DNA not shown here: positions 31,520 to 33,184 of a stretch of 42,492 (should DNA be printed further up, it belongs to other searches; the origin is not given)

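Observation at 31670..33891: AsnB-like glutamine amidotransferase fused to a Dph6-type diphthine-ammonia ligase domain, plus an unlisted coupled zinc-ribbon ORF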

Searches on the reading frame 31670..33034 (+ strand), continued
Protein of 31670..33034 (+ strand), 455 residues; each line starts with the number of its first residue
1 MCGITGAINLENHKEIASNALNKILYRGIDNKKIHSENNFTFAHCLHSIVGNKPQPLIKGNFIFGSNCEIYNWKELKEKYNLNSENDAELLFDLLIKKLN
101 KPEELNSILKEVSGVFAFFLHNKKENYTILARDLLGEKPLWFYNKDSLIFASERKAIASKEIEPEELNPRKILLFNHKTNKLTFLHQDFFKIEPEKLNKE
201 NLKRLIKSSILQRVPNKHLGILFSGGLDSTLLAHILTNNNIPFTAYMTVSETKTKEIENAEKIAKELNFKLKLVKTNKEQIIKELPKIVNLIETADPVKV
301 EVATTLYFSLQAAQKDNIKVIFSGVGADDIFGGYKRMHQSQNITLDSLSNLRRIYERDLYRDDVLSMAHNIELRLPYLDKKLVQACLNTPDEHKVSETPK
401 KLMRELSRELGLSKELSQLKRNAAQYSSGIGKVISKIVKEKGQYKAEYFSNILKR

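Call 68: find_related_loci(query=A3, collection=metagenome_contigs, flank=5000)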
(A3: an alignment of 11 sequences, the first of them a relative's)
Query A3 (519 aa) in metagenome_contigs; peptide patterns used: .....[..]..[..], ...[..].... (x = any residue, [..] = any of these).
600 stretches matched a pattern (row limit reached: there are more); 216 encode a relative of the query (tblastn E <= 1e-3); the best 80 are kept; 80 distinct loci.
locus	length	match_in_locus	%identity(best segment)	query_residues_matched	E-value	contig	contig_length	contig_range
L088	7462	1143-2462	44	1-498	3e-119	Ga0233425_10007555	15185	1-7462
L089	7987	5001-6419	42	1-508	1e-114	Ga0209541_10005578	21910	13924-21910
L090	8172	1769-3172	44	1-510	4e-109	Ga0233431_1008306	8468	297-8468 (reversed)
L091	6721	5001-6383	41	1-510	7e-109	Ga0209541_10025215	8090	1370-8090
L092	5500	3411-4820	41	1-510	7e-109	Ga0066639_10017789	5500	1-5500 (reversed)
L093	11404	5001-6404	44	1-510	3e-107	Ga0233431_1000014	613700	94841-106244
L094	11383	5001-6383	41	1-510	2e-106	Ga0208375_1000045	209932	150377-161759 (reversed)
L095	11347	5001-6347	41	1-510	1e-106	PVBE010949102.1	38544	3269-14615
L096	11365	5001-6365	41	1-509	2e-106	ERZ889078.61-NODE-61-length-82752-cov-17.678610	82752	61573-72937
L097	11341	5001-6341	40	1-510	8e-106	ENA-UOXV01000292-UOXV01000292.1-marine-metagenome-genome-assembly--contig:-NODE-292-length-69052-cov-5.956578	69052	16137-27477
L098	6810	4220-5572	40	1-510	6e-106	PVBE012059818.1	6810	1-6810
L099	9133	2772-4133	41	1-509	2e-104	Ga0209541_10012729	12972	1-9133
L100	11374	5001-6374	40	1-499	4e-104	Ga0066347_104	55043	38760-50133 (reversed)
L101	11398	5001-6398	39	1-517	9e-104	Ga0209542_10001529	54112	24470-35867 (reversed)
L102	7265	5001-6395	41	1-499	7e-104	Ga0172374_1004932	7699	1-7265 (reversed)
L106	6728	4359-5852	38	1-510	1e-102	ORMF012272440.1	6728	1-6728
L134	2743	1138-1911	43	236-512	4e-63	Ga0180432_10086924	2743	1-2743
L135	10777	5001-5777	42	232-509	1e-62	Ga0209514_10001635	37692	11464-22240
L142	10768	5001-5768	47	234-509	5e-58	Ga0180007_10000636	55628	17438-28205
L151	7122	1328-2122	42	233-511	7e-54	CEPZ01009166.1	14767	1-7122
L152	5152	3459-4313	40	185-510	5e-53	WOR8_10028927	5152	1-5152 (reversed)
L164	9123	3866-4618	41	243-509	2e-47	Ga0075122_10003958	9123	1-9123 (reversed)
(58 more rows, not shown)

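Call 75: search_protein_families(library=pfam, proteins=[L152:3450-5009:+, L164:3797-5299:+, L151:1304-2809:+, L135:4875-5789:+, L142:4902-5780:+, L142:6765-7466:+, L106:1910-2620:+, L106:4134-5855:+, L086:5582-6274:+, L134:1881-2585:+], max_evalue=0.0001)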
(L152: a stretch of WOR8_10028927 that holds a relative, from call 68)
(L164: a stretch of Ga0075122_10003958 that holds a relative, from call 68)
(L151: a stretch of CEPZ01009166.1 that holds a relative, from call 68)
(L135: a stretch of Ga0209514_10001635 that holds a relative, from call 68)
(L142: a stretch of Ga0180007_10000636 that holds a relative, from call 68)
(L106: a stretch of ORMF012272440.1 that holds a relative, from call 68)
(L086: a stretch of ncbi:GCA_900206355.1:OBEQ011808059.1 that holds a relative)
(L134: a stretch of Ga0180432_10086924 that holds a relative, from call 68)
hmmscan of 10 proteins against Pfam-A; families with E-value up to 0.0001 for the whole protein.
L152:3450-5009:+ (520 aa): 4 families
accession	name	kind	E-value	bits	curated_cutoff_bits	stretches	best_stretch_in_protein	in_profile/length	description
PF01902.24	Diphthami_syn_2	-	3.2e-62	210.4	23.2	1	295-517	1-217/219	Diphthamide synthase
PF00733.27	Asn_synthase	-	1.2e-36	127.5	21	2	38-175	1-141/354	Asparagine synthase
PF24167.1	DUF7411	-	1.4e-08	34.9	28.7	1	57-125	4-71/194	Family of unknown function (DUF7411)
PF02540.23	NAD_synthase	-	4.5e-06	26.4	21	1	57-124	22-91/242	NAD synthase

L164:3797-5299:+ (501 aa): 6 families
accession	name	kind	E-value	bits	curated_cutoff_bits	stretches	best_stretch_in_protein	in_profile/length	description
PF01902.24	Diphthami_syn_2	-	2.1e-61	207.7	23.2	1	283-500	5-217/219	Diphthamide synthase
PF00733.27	Asn_synthase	-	3e-30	106.5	21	2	34-164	11-143/354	Asparagine synthase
PF24167.1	DUF7411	-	7.8e-10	39.1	28.7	1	42-138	3-94/194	Family of unknown function (DUF7411)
PF06508.19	QueC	-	9.7e-06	25.7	22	0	44-102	4-65/210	Queuosine biosynthesis protein QueC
PF03054.22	tRNA_Me_trans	-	2.2e-05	24.6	20.6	0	43-112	4-86/202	tRNA methyl transferase HUP domain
PF02540.23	NAD_synthase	-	2.2e-05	24.2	21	0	45-99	24-82/242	NAD synthase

L151:1304-2809:+ (502 aa): 7 families
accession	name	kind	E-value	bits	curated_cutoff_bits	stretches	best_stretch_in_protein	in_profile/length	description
PF01902.24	Diphthami_syn_2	-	8e-67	225.4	23.2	1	275-494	2-215/219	Diphthamide synthase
PF00733.27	Asn_synthase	-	2.5e-41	143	21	2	11-163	1-145/354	Asparagine synthase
PF24167.1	DUF7411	-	2.9e-09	37.2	28.7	1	31-101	2-66/194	Family of unknown function (DUF7411)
PF03054.22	tRNA_Me_trans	-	2.3e-07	31.1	20.6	0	31-105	2-84/202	tRNA methyl transferase HUP domain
PF06508.19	QueC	-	8.2e-07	29.2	22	0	34-95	4-62/210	Queuosine biosynthesis protein QueC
PF02568.20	ThiI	-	8.7e-06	25.9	20.5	0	278-305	8-35/197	Thiamine biosynthesis protein (ThiI)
PF02540.23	NAD_synthase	-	9e-05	22.1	21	0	16-94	5-82/242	NAD synthase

L135:4875-5789:+ (305 aa): 2 families
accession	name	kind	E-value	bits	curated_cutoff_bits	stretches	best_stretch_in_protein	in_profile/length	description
PF00733.27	Asn_synthase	-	4.9e-40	138.7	21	2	47-188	2-146/354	Asparagine synthase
PF24167.1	DUF7411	-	9.9e-09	35.5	28.7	1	62-132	2-71/194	Family of unknown function (DUF7411)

L142:4902-5780:+ (293 aa): 2 families
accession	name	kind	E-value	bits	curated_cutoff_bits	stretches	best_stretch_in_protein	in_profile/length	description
PF00733.27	Asn_synthase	-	6.4e-40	138.3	21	2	51-176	18-139/354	Asparagine synthase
PF24167.1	DUF7411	-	5.1e-05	23.4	28.7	0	54-127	4-71/194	Family of unknown function (DUF7411)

L142:6765-7466:+ (234 aa): 1 family
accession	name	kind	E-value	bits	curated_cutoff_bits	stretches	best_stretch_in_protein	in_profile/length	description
PF01902.24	Diphthami_syn_2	-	3.4e-69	233.2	23.2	1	15-231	1-217/219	Diphthamide synthase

L106:1910-2620:+ (237 aa): 1 family
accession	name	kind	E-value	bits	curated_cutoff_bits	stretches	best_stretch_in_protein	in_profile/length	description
PF01902.24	Diphthami_syn_2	-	4.8e-67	226.1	23.2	1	9-231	1-217/219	Diphthamide synthase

L106:4134-5855:+ (574 aa): 4 families
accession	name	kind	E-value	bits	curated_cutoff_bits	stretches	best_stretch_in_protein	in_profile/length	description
PF00733.27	Asn_synthase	-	1.3e-47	163.6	21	2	326-462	4-142/354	Asparagine synthase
PF13537.11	GATase_7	-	1.1e-11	45.2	25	1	241-275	86-121/123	Glutamine amidotransferase domain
PF13522.11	GATase_6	-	7.6e-09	36.1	27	0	148-214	22-100/130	Glutamine amidotransferase domain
PF24167.1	DUF7411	-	1.1e-05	25.6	28.7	1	342-409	4-70/194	Family of unknown function (DUF7411)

L086:5582-6274:+ (231 aa): 1 family
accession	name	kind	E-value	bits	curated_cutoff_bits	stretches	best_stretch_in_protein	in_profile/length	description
PF01866.22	Diphthamide_syn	-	9.8e-46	157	33.2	1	2-225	64-289/302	Putative diphthamide synthesis protein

L134:1881-2585:+ (235 aa): 1 family
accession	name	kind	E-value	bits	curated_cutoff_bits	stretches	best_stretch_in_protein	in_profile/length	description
PF01902.24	Diphthami_syn_2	-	1.4e-73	247.5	23.2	1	11-228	1-216/219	Diphthamide synthase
